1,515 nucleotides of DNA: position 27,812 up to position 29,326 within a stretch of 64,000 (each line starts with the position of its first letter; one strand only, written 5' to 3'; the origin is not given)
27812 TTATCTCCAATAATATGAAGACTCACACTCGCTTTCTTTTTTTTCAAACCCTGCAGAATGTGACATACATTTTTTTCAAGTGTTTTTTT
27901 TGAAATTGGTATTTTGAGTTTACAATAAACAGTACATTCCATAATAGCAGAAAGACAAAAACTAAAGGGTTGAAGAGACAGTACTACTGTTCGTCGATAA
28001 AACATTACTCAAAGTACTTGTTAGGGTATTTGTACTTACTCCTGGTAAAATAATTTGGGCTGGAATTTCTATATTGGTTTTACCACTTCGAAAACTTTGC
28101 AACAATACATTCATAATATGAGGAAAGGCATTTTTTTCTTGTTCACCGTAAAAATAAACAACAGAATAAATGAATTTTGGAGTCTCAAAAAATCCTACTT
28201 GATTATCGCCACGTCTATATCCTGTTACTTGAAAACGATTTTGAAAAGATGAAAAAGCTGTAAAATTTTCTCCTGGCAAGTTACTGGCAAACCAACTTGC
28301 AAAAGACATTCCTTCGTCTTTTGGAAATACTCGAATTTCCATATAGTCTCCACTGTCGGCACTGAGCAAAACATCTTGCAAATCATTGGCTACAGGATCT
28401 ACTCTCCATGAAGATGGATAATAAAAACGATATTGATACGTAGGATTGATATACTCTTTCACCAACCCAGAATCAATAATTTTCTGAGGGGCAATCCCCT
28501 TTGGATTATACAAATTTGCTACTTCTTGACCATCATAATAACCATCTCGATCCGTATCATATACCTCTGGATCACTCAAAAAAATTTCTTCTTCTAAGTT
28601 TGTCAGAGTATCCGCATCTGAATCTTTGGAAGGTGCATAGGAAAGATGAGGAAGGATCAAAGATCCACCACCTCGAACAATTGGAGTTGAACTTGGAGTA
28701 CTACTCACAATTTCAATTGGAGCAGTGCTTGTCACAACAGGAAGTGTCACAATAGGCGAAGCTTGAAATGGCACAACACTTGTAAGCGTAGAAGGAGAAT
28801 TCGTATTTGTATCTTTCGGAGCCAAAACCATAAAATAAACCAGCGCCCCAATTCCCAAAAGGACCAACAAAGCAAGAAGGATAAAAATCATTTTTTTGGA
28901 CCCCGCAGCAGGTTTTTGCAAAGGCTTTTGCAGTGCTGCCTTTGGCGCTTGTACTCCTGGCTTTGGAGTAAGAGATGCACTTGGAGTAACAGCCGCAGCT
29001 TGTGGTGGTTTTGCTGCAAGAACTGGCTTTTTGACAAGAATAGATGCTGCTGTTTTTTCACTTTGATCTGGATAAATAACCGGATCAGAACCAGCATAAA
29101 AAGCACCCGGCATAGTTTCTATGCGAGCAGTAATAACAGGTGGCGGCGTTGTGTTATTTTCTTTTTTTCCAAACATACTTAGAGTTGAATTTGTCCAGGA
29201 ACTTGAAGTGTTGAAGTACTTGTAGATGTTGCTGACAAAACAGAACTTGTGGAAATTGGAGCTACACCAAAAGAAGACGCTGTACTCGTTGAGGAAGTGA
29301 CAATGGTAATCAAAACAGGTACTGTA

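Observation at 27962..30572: Tandem trio of paralogous membrane-anchored proteins with thrombospondin-type-3-like DxDxDG calcium-binding repeats, co-directional with the pilin-fusion giants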

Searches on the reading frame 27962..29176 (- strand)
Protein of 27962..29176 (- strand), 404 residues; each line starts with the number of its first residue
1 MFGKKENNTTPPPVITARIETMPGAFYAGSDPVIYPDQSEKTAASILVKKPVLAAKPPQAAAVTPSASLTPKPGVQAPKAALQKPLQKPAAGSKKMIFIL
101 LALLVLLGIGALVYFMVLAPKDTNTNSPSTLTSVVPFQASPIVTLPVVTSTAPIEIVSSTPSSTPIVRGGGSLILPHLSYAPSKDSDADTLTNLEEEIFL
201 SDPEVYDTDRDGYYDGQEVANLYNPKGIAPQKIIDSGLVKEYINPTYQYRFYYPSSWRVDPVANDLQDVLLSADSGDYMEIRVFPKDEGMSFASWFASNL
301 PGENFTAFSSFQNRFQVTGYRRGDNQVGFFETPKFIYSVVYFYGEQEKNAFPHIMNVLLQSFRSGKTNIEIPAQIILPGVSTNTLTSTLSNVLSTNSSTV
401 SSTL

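Call 6: search_protein_families(library=pfam, proteins=[window:27962-29176:-], max_evalue=1)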
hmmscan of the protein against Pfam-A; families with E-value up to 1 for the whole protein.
window:27962-29176:- (404 aa): 1 family
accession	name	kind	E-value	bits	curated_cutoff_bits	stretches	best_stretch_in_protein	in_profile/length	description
PF14283.11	CD1107-like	-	0.0052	17.1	26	1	77-122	112-157/158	Mobile element protein CD1107-like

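Call 13: find_homologous_proteins(query=window:27962-29176:-)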
Query window:27962-29176:- (404 aa): 182 proteins with E <= 0.001 among 8000 candidates; the best 120 are listed.
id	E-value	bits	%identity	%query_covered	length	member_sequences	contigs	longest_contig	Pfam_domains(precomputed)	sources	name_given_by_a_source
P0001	1.6e-262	888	100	100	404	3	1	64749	-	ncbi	-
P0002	6.3e-214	728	83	100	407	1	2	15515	-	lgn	-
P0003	2.2e-198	677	78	99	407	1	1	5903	-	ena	-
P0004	3.0e-169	581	67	95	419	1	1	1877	-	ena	-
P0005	4.3e-154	531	64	94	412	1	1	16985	-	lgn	-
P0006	2.5e-152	526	63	94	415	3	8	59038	-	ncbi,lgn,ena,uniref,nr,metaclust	ncbi:MAG: hypothetical protein A3B90_01230 [Candidatus Magasanikbacteria bacterium RIFCSPHIGHO2_02_F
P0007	1.9e-150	519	62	95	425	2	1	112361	-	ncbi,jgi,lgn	jgi:hypothetical protein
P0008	5.3e-150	518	62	94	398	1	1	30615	-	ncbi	-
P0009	4.5e-136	472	69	53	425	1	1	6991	-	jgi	-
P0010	1.0e-134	468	57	96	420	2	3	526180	-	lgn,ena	-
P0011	1.0e-130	454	55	100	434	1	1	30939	-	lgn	-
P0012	1.7e-128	447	53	100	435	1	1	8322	-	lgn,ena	-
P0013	2.7e-128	446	55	100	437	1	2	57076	-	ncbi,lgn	-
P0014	1.0e-127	445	56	94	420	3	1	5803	-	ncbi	-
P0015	1.5e-126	441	53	100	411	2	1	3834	-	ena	-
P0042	2.9e-66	242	33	93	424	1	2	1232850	-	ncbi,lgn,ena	-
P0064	1.4e-62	230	35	99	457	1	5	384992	-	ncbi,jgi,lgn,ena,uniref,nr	ncbi:MAG: hypothetical protein COV59_01770 [Candidatus Magasanikbacteria bacterium CG11_big_fil_rev_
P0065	1.5e-62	230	38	92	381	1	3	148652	-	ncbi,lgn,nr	ncbi:thrombospondin type 3 repeat-containing protein [Patescibacteria group bacterium]|nr:thrombospo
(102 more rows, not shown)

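Call 15: find_encoding_contigs(protein=P0010, flank=10000, max_places=1)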
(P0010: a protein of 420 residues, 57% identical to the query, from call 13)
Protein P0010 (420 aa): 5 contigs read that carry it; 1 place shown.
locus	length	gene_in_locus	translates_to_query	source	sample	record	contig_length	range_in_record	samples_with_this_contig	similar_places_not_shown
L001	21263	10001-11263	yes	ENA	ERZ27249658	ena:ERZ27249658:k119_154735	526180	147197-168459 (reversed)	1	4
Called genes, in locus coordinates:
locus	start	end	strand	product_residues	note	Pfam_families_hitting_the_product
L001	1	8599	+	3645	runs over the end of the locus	PF18895:T4SS_pilin (weak)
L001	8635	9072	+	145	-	-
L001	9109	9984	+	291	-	PF18884:TSP3_bac (weak)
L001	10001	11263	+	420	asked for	-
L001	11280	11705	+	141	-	PF02130:YbeY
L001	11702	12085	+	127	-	PF01219:DAGK_prokar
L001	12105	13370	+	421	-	PF11104:PilM_2 (faint), PF02491:SHS2_FTSA, PF06723:MreB_Mbl, PF14450:FtsA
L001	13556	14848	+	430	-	PF00091:Tubulin, PF12327:FtsZ_C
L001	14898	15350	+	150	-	PF22811:Zn_ribbon_NrdR, PF03477:ATP-cone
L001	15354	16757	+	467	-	PF00224:PK, PF03328:HpcH_HpaI (weak), PF02887:PK_C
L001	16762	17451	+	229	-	PF02616:SMC_ScpA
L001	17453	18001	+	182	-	PF04079:SMC_ScpB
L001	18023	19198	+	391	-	PF00768:Peptidase_S11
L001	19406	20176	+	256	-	PF00142:Fer4_NifH, PF01656:CbiA, PF02374:ArsA_ATPase (weak), PF06564:CBP_BcsQ, PF09140:MipZ, PF10609:ParA, PF13614:AAA_31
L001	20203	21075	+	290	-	PF02195:ParB_N, PF17762:HTH_ParB, PF23552:ParB_C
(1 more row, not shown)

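Call 16: find_encoding_contigs(protein=P0042, flank=10000, max_places=1)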
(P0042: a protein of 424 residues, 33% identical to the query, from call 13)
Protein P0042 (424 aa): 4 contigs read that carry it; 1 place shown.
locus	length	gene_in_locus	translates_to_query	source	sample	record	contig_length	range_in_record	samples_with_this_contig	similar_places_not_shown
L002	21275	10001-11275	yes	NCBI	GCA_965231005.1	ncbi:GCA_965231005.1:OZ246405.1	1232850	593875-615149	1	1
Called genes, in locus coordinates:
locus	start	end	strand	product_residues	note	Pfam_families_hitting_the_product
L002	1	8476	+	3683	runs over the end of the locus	PF18895:T4SS_pilin, PF01833:TIG (faint), PF13205:Big_5 (weak)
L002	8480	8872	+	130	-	PF18884:TSP3_bac (weak)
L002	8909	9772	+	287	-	PF18884:TSP3_bac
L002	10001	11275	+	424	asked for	-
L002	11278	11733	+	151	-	PF02130:YbeY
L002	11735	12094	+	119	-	PF01219:DAGK_prokar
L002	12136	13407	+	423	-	PF11104:PilM_2 (faint), PF02491:SHS2_FTSA, PF06723:MreB_Mbl, PF14450:FtsA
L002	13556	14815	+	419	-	PF00091:Tubulin, PF12327:FtsZ_C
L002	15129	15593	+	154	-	PF22811:Zn_ribbon_NrdR, PF03477:ATP-cone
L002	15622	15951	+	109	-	-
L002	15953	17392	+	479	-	PF00224:PK, PF02887:PK_C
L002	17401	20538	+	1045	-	PF01326:PPDK_N, PF00391:PEP-utilizers, PF02896:PEP-utilizers_C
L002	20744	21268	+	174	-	-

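Call 17: find_encoding_contigs(protein=P0064, flank=10000, max_places=1)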
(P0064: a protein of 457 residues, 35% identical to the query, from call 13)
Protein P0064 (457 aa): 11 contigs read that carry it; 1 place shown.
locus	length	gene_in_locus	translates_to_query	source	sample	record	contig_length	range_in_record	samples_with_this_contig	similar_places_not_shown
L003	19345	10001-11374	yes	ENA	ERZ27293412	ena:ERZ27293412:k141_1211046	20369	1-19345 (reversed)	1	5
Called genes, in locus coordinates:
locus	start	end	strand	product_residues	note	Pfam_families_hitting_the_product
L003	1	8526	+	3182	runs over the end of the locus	?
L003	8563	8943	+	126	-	PF18884:TSP3_bac (weak)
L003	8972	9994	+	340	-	PF18884:TSP3_bac (faint)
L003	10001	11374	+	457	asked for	-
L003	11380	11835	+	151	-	PF02130:YbeY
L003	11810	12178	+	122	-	PF01219:DAGK_prokar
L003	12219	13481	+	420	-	PF11104:PilM_2 (faint), PF02491:SHS2_FTSA, PF06723:MreB_Mbl (weak), PF14450:FtsA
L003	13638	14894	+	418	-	PF00091:Tubulin, PF12327:FtsZ_C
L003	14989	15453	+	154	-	PF22811:Zn_ribbon_NrdR, PF03477:ATP-cone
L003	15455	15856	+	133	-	-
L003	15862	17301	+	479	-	PF00224:PK, PF03328:HpcH_HpaI (weak), PF02887:PK_C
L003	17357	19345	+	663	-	?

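Call 27: find_related_loci(query=A1, collection=genome_contigs, flank=10000)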
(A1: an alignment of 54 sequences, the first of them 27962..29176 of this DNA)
Query A1 (404 aa) in genome_contigs; peptide patterns used: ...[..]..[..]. (x = any residue, [..] = any of these).
167 stretches matched a pattern; 75 encode a relative of the query (tblastn E <= 1e-3); 75 distinct loci.
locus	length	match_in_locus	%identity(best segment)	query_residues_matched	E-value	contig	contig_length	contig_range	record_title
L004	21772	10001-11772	55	1-403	3e-128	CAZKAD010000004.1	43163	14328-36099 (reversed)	MAG TPA_asm: uncultured Gammaproteobacteria bacterium isolate SRP219642_co6_366 genome assembly, contig: NODE_532_length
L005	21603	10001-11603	39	1-384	7e-75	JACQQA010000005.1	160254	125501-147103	MAG: Candidatus Magasanikbacteria bacterium isolate NC_groundwater_1321_Ag_S-0.2um_45_150 S_p2_S4_coassembly_k141_159721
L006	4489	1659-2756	37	18-395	2e-72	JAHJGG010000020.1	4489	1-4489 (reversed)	MAG: Patescibacteria group bacterium isolate Modern_marine_glass_biofilm.mb.63 Modern_marine_glas.mb.63_k141_222832, who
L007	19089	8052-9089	38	2-380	8e-72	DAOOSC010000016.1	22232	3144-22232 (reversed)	MAG TPA_asm: Candidatus Magasanikbacteria bacterium isolate AMR_MDS_2529 NODE_2846_length_22232_cov_8.247644, whole geno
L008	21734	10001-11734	39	1-378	3e-70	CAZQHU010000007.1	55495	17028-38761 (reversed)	MAG TPA_asm: uncultured Gammaproteobacteria bacterium isolate binchicken_co27_283 genome assembly, contig: NODE_977_leng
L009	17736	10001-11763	37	1-397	8e-70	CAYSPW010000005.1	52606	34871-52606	MAG TPA_asm: uncultured Gammaproteobacteria bacterium isolate SRP141376_co4_298 genome assembly, contig: NODE_1144_lengt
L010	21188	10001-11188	34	1-395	1e-69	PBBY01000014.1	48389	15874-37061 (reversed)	MAG: Candidatus Magasanikiibacteriota bacterium isolate SP4150 MHASMcontig_1582020, whole genome shotgun sequence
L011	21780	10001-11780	39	1-378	7e-69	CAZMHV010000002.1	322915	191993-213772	MAG TPA_asm: uncultured Gammaproteobacteria bacterium isolate SRP342105_co1_345 genome assembly, contig: NODE_23_length_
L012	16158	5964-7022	36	1-378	7e-69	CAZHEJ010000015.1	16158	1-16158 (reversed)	MAG TPA_asm: uncultured Gammaproteobacteria bacterium isolate binchicken_co266_196 genome assembly, contig: NODE_6009_le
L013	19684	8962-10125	36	1-400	1e-68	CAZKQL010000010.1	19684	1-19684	MAG TPA_asm: uncultured Gammaproteobacteria bacterium isolate SRP090828_co3_39 genome assembly, contig: NODE_450_length_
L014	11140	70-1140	37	1-378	2e-67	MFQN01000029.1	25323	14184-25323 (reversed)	MAG: Candidatus Magasanikbacteria bacterium RIFCSPLOWO2_12_FULL_43_12 rifcsplowo2_12_scaffold_8615, whole genome shotgun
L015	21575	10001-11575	38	19-389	2e-67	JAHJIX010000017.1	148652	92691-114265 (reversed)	MAG: Patescibacteria group bacterium isolate Modern_marine_rock_biofilm.mb.118 Modern_marine_roc.mb.118_k141_514575, who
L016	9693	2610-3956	34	2-378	1e-65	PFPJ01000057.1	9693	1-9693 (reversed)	MAG: Candidatus Magasanikbacteria bacterium CG_4_10_14_0_2_um_filter_41_10 CG_4_10_14_0.2_scaffold_3887_c, whole genome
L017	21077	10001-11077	34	1-384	4e-65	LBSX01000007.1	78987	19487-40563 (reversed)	MAG: Candidatus Magasanikbacteria bacterium GW2011_GWC2_37_14 US42_C0007, whole genome shotgun sequence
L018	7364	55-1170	35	1-378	3e-65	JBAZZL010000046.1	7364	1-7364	MAG: Patescibacteria group bacterium isolate SO_2017_GW3_15 scaffold_4901_c1_OW296A_2017, whole genome shotgun sequence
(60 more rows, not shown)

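Call 28: predict_structure(alignment_id=A1)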
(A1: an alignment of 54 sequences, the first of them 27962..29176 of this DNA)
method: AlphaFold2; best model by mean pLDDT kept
length: 404 residues; sequences in the alignment: 54
mean_pLDDT: 74.4   pTM: 0.57
mean pLDDT of the five models: 74.4, 74.0, 73.8, 72.4, 71.2
residues with pLDDT >= 90: 163; 70-90: 64; 50-70: 114; < 50: 63
segments of 3 or more residues with pLDDT < 50: 39-47, 52-54, 154-167, 386-401
pLDDT, mean of each block of 10 residues (from residue 1): 54 54 56 53 46 54 53 53 54 74 95 84 54 56 56 45 47 79 91 95 93 89 79 88 95 96 89 94 96 96 95 95 96 97 87 95 87 72 48 44 46
secondary structure, 60 per line:
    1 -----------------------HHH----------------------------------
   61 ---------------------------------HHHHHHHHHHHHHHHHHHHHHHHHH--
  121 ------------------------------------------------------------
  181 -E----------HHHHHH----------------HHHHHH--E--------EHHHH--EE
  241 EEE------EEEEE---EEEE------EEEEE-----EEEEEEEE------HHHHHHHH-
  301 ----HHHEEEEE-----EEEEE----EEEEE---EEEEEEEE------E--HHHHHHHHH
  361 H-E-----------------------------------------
elements in order: H94-118 H193-198 H215-220 H233-236 E239-243 E250-254 E258-261 E268-272 E278-285 H292-299 E308-312 E318-322 E327-331 E335-342 H352-361

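Call 33: fold_search(model_id=the predicted structure, library=pdb)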
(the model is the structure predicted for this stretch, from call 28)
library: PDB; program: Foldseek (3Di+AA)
matches with E <= 10: 1019; with E <= 0.001: 7
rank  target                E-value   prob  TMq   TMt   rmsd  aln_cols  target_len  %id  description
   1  3hlz_A                1.2e-04  1.00  0.23  0.33  10.7       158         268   13  Crystal structure of BT_1490 (NP_810393.1) from BACTEROIDES THETAIOTAOMICRON VPI-5482 at 1.50 A resolution (released 2009-06-16)
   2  2lnj_MODEL_1_A        1.3e-04  1.00  0.23  0.49   6.2       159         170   12  Solution Structure of Cyanobacterial PsbP (CyanoP) from Synechocystis sp. PCC 6803 (released 2012-06-06)
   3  3hlz_B                2.3e-04  1.00  0.23  0.33  10.7       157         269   13  Crystal structure of BT_1490 (NP_810393.1) from BACTEROIDES THETAIOTAOMICRON VPI-5482 at 1.50 A resolution (released 2009-06-16)
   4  5zx9                  2.5e-04  1.00  0.21  0.47   7.4       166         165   12  Crystal structure of apo form fibronectin-binding protein Apa from Mycobacterium tuberculosis (released 2019-05-29)
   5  2xb3                  3.9e-04  1.00  0.24  0.57   6.1       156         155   12  The Structure of Cyanobacterial PsbP (released 2010-08-25)
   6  7pi0_P                4.6e-04  1.00  0.21  0.41   7.4       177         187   14  Unstacked compact Dunaliella PSII (released 2022-08-17)
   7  9grx_0                8.9e-04  1.00  0.22  0.50   7.9       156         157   12  NDH-PSI-LHCI supercomplex from S. oleracea (released 2025-02-12)
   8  3wa5_B                2.1e-03  0.97  0.17  0.44  11.2       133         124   10  Crystal Structure of type VI peptidoglycan muramidase effector Tse3 in complex with its cognate immunity protein Tsi3 (released 2013-10-02)
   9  1v2b_A                5.7e-03  0.99  0.22  0.49   6.1       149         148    9  Crystal Structure of PsbP Protein in the Oxygen-Evolving Complex of Photosystem II from Higher Plants (released 2004-05-18)
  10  1v2b_B                6.4e-03  0.99  0.22  0.49   6.3       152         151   10  Crystal Structure of PsbP Protein in the Oxygen-Evolving Complex of Photosystem II from Higher Plants (released 2004-05-18)
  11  1eq6                  8.6e-03  0.94  0.20  0.36   6.8       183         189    8  1.9 ANGSTROM RESOLUTION CRYSTAL STRUCTURE OF THE SACCHAROMYCES CEREVISIAE RAN-BINDING PROTEIN MOG1P (released 2000-05-27)
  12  3k8j                  1.6e-02  0.87  0.14  0.20   6.3        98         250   11  Structure of crystal form III of TP0453 (released 2010-10-27)
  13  6xrb_B                2.5e-02  0.77  0.17  0.40  11.0       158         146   11  Crystal structure of SciW from Salmonella typhimurium (released 2020-12-30)
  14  3k8i                  2.9e-02  0.82  0.14  0.20   5.7        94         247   10  Structure of crystal form IV of TP0453 (released 2010-10-27)
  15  6xrr_D                3.6e-02  0.69  0.17  0.40  10.4       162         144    9  Structure of SciW bound to the Rhs1 Transmembrane Domain from Salmonella typhimurium (released 2020-12-30)
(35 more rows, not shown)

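Call 38: find_encoding_contigs(protein=P0002, flank=10000, max_places=1)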
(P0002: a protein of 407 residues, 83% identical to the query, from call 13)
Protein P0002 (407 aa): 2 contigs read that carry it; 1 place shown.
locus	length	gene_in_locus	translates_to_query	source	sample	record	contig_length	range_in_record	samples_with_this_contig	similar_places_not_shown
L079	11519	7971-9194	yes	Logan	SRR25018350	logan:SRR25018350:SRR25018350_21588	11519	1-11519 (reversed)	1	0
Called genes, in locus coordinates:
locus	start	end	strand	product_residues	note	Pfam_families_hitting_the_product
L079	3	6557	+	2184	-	?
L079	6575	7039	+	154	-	-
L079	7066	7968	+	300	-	PF18884:TSP3_bac (faint)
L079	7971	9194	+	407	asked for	-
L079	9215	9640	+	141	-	PF02130:YbeY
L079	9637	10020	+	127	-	PF01219:DAGK_prokar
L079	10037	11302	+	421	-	PF11104:PilM_2 (faint), PF02491:SHS2_FTSA, PF06723:MreB_Mbl, PF14450:FtsA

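Call 58: search_protein_families(library=ncbifam, proteins=[window:27962-29176:-], max_evalue=0.01)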
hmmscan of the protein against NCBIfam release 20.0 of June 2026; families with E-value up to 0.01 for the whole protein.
window:27962-29176:- (404 aa): 0 families

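Call 69: search_protein_families(library=pfam, alignment_id=A1, max_evalue=0.01)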
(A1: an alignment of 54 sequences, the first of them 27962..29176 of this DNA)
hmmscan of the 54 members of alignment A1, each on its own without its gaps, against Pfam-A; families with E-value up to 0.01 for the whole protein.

A. member 1, window:27962-29176:- (404 aa): 1 family
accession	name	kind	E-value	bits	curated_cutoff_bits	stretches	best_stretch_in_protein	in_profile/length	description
PF14283.11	CD1107-like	-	0.0052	17.1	26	1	77-122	112-157/158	Mobile element protein CD1107-like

B. families by the number of members that match (of 54 scanned): 4 families
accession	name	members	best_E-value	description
PF18884.5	TSP3_bac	8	0.00061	Bacterial TSP3 repeat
PF02706.20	Wzz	2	0.0054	Chain length determinant protein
PF01789.22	PsbP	1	0.0011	PsbP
PF14283.11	CD1107-like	1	0.0052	Mobile element protein CD1107-like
